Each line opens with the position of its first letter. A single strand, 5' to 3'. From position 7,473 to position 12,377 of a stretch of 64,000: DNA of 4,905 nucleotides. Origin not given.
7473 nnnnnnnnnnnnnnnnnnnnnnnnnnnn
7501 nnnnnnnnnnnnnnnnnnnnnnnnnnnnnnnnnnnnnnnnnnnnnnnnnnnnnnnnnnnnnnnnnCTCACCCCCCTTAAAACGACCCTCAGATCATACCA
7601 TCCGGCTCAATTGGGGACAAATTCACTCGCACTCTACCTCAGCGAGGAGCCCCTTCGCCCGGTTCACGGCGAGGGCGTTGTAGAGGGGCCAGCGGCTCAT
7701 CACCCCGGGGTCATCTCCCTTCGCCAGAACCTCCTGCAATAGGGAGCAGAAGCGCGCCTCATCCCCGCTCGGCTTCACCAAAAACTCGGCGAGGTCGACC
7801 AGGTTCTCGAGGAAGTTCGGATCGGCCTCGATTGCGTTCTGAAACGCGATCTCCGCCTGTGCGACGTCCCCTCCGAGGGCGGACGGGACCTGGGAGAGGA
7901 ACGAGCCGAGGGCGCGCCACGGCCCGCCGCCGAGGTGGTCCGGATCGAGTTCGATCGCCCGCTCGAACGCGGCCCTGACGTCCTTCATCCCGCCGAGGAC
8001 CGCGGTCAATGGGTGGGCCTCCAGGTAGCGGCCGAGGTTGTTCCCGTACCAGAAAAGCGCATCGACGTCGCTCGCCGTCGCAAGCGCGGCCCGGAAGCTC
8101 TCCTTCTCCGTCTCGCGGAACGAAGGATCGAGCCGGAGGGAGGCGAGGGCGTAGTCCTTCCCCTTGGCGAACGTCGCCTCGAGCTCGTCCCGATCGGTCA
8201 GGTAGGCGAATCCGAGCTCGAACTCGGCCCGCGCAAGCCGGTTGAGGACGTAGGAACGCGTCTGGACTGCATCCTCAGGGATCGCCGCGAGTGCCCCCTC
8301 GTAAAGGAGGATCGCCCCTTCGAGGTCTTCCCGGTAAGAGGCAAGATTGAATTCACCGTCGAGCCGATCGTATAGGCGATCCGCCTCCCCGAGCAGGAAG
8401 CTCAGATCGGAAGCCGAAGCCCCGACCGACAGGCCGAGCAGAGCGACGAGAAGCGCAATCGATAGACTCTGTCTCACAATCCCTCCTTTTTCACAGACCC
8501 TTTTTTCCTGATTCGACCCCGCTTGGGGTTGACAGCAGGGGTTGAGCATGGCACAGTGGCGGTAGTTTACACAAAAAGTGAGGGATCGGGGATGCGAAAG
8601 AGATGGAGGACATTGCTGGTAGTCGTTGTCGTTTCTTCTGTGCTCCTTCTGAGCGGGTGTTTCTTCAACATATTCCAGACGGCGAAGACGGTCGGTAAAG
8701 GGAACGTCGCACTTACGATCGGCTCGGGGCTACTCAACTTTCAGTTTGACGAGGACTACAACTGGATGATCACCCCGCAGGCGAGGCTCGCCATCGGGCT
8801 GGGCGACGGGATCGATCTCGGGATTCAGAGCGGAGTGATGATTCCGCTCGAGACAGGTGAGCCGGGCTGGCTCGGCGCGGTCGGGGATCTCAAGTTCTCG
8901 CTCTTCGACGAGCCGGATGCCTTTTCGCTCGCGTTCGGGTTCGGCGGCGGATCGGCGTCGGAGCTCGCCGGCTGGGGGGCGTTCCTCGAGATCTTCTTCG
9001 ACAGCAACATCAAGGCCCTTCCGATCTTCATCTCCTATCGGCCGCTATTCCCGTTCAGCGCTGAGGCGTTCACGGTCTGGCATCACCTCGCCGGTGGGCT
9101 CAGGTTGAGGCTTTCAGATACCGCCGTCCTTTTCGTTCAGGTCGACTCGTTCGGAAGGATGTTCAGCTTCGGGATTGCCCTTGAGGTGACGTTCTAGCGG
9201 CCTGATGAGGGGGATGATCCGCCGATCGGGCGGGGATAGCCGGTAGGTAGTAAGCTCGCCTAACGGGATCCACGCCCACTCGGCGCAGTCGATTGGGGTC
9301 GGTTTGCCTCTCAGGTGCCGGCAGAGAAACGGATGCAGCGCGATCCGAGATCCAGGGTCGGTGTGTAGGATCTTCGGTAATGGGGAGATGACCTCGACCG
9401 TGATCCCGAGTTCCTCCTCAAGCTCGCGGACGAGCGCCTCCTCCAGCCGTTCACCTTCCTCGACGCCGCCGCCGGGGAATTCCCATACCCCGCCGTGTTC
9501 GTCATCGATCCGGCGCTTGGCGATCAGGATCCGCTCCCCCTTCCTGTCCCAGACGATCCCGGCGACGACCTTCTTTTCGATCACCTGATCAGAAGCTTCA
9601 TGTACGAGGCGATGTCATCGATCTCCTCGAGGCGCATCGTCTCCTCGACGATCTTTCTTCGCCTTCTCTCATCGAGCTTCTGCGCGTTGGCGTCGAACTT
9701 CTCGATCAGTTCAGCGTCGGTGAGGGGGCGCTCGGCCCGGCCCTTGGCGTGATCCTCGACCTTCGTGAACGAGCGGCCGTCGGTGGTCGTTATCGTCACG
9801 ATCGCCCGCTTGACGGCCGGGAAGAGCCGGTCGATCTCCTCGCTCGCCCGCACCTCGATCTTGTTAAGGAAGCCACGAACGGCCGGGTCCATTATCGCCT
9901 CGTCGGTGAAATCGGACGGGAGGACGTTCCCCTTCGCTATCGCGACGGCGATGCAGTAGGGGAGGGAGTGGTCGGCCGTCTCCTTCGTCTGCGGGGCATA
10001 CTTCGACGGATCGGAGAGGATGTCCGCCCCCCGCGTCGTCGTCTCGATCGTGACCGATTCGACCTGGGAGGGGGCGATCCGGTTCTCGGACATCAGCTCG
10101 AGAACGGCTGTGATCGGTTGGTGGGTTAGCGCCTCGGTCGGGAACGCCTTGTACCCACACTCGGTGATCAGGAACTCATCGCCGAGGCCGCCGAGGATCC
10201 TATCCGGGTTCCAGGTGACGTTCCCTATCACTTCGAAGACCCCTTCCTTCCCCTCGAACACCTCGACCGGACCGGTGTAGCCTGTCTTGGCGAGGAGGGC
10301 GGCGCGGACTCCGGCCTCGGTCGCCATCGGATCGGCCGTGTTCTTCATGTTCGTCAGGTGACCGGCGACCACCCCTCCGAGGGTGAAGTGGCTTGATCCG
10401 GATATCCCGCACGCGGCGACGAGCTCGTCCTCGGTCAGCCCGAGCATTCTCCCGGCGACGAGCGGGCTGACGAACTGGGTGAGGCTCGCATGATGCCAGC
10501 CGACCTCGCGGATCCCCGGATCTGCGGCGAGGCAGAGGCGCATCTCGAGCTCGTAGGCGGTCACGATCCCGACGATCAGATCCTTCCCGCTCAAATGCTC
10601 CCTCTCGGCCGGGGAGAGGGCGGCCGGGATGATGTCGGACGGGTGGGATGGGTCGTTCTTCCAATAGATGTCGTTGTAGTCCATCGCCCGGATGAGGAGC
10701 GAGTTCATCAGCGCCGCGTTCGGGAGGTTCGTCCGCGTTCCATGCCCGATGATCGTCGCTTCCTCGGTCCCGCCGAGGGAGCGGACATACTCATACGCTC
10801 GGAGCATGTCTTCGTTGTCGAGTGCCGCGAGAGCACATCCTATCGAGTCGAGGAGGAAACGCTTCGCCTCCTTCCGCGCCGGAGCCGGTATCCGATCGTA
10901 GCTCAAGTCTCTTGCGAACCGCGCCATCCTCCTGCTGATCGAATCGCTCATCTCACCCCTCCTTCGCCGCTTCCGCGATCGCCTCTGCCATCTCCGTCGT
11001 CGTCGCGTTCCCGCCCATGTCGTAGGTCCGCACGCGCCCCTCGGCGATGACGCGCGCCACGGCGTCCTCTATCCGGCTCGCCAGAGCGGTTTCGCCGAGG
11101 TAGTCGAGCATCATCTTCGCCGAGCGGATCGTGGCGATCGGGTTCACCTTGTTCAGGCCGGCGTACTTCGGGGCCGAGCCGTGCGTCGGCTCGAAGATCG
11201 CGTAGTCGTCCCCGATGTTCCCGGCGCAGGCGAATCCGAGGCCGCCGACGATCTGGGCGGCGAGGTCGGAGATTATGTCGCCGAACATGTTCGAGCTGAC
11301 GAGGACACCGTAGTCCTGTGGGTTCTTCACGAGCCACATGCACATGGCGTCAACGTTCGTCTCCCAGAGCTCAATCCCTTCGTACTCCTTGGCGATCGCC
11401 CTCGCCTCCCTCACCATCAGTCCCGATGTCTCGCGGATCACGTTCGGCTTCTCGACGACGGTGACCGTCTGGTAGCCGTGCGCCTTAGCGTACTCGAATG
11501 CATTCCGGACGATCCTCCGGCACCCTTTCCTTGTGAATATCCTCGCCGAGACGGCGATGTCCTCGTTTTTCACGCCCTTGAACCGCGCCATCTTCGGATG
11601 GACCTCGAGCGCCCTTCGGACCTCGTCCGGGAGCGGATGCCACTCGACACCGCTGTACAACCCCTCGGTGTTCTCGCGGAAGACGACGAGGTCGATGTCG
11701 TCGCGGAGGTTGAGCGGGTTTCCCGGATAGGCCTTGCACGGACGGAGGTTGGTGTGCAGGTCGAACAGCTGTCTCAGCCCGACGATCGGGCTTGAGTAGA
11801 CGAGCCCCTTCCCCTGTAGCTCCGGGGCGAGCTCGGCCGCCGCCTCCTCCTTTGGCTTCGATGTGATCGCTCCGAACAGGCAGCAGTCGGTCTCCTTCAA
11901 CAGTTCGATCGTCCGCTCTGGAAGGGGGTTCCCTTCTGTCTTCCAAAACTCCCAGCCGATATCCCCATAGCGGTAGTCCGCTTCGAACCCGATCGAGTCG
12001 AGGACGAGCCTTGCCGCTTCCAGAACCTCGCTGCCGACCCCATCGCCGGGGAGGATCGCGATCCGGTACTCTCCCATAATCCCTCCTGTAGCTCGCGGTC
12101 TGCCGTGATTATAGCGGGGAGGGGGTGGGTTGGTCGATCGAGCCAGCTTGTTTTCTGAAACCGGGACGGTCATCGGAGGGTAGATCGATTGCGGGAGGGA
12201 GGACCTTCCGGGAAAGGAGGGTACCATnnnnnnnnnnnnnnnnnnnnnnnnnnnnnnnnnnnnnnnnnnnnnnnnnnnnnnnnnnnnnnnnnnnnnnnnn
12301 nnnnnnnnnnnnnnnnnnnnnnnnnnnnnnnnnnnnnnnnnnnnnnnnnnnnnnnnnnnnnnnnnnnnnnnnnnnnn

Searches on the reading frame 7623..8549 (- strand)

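Call 9: search_protein_families(library=pfam, proteins=[window:7623-8549:-], max_evalue=0.00001)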
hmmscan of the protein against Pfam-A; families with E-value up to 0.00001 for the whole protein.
window:7623-8549:- (308 aa): 1 family
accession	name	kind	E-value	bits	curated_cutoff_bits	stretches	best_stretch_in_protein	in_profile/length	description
PF16811.11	TAtT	-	3.2e-25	89.4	26.5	1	127-306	74-260/263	TRAP transporter T-component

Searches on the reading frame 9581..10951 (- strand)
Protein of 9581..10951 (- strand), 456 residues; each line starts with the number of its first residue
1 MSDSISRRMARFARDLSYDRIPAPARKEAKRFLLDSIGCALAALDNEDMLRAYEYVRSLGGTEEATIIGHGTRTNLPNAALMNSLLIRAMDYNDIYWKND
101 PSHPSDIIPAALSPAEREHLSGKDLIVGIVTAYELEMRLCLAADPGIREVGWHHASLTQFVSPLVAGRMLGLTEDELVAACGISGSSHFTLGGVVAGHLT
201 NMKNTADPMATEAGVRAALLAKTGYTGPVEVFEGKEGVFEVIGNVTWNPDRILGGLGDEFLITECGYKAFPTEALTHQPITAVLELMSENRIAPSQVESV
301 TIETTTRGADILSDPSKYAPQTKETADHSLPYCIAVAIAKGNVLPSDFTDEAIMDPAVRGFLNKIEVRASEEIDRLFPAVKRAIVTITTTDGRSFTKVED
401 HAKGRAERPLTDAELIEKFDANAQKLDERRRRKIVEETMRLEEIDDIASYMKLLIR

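Call 9: search_protein_families(library=pfam, proteins=[window:9581-10951:-], max_evalue=0.00001)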
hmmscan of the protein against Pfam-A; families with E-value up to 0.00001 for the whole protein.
window:9581-10951:- (456 aa): 2 families
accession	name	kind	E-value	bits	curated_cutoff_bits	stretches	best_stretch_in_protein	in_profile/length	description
PF03972.19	MmgE_PrpD_N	-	6e-68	229.1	32.1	1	7-243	1-236/244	MmgE/PrpD N-terminal domain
PF19305.4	MmgE_PrpD_C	-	1.8e-43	148.8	32.1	1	270-439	1-171/173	MmgE/PrpD C-terminal domain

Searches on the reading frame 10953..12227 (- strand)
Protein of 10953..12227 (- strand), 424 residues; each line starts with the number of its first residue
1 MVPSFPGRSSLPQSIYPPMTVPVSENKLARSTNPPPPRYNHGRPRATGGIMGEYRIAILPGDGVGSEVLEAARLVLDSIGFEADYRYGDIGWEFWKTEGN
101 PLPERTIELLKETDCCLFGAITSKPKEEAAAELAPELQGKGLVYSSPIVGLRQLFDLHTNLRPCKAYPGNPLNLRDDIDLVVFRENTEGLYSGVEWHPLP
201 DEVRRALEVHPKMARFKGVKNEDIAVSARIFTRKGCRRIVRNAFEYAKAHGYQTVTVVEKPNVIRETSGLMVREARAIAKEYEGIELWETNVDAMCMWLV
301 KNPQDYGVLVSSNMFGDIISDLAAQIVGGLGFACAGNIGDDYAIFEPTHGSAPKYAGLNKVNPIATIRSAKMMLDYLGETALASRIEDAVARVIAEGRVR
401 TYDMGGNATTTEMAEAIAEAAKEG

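Call 9: search_protein_families(library=pfam, proteins=[window:10953-12227:-], max_evalue=0.00001)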
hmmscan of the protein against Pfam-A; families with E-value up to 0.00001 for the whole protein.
window:10953-12227:- (424 aa): 1 family
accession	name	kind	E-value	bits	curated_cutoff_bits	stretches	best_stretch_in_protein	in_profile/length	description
PF00180.25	Iso_dh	-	7.5e-89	298.8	27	1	56-417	2-348/348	Isocitrate/isopropylmalate dehydrogenase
